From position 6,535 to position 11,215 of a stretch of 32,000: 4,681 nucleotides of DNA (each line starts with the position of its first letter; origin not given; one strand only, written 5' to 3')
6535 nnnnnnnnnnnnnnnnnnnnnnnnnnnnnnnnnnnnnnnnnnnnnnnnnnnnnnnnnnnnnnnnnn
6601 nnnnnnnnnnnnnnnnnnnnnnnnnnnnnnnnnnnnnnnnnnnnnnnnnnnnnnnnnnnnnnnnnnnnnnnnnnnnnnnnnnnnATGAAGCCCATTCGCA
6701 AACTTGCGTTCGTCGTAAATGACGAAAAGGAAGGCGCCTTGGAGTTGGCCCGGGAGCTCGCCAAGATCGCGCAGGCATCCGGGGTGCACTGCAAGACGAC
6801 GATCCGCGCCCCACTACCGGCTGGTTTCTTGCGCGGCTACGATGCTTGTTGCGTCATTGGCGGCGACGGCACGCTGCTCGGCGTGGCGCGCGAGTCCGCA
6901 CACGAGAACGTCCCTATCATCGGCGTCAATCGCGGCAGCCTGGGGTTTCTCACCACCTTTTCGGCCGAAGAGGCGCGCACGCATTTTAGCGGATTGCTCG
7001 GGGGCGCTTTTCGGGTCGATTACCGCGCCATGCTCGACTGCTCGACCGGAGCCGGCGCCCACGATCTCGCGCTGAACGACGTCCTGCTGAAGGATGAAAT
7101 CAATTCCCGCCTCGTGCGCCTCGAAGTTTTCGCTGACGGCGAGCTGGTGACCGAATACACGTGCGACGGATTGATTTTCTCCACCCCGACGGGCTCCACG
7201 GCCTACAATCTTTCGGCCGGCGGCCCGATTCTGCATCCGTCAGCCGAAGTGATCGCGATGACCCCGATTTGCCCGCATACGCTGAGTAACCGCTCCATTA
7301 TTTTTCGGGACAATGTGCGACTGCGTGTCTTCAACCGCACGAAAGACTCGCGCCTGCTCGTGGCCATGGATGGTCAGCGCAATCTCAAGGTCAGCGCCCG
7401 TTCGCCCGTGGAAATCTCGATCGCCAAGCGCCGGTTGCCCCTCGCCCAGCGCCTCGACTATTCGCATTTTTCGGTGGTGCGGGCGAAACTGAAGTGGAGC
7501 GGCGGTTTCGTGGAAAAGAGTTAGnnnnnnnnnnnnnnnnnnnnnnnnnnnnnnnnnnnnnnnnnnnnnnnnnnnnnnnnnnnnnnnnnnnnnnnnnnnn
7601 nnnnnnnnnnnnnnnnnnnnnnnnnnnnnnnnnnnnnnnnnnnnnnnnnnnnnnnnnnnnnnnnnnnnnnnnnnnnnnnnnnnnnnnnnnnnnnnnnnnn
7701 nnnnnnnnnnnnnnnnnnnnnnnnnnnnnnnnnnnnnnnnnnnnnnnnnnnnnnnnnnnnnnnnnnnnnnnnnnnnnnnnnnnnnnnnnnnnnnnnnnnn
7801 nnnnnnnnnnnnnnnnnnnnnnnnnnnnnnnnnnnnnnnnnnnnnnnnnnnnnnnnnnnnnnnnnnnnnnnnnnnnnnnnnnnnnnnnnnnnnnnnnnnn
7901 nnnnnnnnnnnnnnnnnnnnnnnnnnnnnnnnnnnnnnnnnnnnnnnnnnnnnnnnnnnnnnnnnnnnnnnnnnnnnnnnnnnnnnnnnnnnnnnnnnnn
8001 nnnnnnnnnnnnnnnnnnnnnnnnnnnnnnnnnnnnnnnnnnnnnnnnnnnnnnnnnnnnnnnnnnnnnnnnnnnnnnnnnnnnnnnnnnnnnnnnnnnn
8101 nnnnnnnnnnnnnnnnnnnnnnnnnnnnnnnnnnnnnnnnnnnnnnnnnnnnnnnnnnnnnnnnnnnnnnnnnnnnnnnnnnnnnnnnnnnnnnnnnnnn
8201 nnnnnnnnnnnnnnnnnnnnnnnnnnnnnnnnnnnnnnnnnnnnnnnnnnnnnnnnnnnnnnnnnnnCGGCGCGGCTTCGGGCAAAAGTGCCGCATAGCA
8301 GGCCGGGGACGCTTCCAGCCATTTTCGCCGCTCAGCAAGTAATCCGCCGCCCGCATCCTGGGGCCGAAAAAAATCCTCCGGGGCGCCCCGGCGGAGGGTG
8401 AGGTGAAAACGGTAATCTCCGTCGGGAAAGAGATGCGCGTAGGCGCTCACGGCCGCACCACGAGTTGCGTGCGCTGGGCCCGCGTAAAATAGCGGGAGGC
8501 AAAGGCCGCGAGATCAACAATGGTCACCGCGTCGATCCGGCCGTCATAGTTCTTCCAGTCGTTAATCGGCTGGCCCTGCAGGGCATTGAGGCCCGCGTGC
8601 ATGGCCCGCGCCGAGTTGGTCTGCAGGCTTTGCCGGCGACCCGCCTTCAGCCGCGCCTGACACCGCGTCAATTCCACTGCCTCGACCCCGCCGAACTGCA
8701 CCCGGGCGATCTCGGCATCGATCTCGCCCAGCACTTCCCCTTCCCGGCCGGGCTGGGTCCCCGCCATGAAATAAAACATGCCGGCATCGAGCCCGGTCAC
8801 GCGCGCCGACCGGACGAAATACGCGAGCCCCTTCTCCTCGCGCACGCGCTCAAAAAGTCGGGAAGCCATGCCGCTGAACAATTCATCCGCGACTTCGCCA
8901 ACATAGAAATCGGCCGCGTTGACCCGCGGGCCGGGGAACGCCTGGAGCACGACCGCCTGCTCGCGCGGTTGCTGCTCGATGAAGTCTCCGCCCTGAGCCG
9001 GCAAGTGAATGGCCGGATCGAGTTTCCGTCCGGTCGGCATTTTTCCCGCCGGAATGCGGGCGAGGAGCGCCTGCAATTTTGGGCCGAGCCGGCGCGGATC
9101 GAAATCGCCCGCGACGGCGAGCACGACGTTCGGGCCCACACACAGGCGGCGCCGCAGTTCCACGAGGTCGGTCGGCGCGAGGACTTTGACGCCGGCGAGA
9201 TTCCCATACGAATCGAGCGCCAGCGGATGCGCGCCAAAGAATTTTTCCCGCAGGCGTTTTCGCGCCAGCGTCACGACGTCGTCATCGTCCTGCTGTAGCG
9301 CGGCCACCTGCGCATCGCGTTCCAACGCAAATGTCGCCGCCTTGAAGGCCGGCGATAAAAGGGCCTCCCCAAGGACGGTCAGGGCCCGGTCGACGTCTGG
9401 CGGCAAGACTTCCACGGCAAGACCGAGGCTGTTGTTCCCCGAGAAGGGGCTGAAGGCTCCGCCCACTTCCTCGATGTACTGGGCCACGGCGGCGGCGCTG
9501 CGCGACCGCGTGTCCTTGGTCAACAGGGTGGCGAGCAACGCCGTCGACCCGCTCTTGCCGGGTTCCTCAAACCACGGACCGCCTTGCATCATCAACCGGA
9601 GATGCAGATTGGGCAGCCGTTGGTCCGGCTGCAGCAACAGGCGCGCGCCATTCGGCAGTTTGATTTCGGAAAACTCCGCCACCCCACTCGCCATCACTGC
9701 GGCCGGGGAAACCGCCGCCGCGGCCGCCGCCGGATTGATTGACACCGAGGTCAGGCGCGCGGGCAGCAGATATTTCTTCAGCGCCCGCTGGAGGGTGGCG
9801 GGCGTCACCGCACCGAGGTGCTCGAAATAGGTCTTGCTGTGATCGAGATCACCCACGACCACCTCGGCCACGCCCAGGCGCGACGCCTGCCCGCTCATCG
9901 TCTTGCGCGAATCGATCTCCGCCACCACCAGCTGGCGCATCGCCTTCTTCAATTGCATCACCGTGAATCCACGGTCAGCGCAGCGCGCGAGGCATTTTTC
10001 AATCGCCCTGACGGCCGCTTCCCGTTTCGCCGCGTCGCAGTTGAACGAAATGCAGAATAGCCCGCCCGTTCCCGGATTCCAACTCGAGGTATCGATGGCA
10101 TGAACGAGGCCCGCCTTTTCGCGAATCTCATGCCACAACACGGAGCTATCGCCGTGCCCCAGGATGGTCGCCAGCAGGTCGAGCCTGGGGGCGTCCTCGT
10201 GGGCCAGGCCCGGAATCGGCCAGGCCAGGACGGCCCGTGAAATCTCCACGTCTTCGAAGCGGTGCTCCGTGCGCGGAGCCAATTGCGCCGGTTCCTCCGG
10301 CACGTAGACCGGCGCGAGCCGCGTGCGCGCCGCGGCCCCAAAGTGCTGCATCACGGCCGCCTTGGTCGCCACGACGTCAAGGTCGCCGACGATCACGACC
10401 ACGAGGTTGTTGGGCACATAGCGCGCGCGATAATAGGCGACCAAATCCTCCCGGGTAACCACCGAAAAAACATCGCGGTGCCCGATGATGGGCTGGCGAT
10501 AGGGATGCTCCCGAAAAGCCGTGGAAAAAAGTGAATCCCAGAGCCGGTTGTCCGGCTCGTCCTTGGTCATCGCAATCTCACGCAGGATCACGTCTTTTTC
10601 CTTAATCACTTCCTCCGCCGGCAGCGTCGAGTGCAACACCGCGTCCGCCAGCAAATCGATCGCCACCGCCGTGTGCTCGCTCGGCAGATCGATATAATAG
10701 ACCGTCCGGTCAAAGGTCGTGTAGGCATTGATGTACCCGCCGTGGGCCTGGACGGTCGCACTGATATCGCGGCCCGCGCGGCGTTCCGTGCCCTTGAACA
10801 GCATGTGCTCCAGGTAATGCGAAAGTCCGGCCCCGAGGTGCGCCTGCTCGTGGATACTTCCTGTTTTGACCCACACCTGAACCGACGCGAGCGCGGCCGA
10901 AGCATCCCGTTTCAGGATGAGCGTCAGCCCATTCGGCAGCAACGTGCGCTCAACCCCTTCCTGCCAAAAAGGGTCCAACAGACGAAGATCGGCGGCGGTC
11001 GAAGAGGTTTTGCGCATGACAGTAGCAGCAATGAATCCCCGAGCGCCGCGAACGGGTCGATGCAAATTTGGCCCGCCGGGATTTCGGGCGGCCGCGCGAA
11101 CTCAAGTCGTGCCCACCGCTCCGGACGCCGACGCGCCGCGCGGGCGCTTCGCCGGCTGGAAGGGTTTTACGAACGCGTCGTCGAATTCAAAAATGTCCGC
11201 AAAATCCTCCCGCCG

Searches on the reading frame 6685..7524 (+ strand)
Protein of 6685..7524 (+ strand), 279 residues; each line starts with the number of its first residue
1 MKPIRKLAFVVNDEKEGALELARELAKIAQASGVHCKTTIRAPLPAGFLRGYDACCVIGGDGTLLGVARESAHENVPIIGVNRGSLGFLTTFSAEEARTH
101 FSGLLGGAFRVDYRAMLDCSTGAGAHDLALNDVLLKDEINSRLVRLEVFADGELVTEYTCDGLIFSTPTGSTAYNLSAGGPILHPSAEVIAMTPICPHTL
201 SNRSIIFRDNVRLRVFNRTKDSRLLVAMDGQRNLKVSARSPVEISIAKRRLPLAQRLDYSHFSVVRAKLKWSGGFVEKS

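Call 50: search_protein_families(library=pfam, proteins=[window:6685-7524:+], max_evalue=0.0001)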
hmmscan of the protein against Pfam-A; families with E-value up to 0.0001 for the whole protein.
window:6685-7524:+ (279 aa): 2 families
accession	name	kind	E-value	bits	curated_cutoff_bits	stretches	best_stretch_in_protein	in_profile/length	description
PF20143.4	NAD_kinase_C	-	9.9e-32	109.8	23.7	1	130-252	1-122/126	ATP-NAD kinase C-terminal domain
PF01513.26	NAD_kinase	-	2.5e-17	63.8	25.5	1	51-105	72-126/130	ATP-NAD kinase N-terminal domain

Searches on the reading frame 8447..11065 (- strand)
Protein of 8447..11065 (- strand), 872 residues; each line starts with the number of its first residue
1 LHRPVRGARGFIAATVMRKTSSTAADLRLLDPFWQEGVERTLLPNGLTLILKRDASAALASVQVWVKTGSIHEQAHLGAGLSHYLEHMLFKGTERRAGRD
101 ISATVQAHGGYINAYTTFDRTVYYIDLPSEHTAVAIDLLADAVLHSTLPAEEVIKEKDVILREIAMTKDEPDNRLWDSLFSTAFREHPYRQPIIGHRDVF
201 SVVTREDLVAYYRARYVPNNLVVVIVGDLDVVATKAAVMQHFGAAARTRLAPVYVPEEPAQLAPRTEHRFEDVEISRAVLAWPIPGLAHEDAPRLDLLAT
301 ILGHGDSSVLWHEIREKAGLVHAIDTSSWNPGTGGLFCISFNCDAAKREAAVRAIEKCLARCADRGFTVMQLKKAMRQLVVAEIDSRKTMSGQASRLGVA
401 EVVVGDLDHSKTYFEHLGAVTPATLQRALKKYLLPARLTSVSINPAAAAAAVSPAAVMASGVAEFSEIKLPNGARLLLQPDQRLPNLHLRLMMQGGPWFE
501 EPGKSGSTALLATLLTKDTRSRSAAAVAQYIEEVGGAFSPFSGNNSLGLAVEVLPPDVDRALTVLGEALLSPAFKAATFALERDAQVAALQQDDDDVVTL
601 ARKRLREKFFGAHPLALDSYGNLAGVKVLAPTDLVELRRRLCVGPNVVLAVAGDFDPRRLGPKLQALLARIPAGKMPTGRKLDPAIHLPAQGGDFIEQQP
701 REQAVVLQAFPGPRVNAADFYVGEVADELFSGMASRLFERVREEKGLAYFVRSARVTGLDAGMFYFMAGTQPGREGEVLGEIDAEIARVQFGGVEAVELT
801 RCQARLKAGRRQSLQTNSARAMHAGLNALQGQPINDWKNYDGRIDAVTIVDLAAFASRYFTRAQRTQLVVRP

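Call 50: search_protein_families(library=pfam, proteins=[window:8447-11065:-], max_evalue=0.0001)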
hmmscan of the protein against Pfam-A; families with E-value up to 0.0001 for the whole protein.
window:8447-11065:- (872 aa): 2 families
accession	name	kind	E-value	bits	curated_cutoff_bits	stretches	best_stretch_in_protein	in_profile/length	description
PF05193.26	Peptidase_M16_C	-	2.4e-57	194.2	23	2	203-379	2-181/181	Peptidase M16 inactive domain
PF00675.25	Peptidase_M16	-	4.8e-48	163.3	22.3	2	50-195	3-147/149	Insulinase (Peptidase family M16)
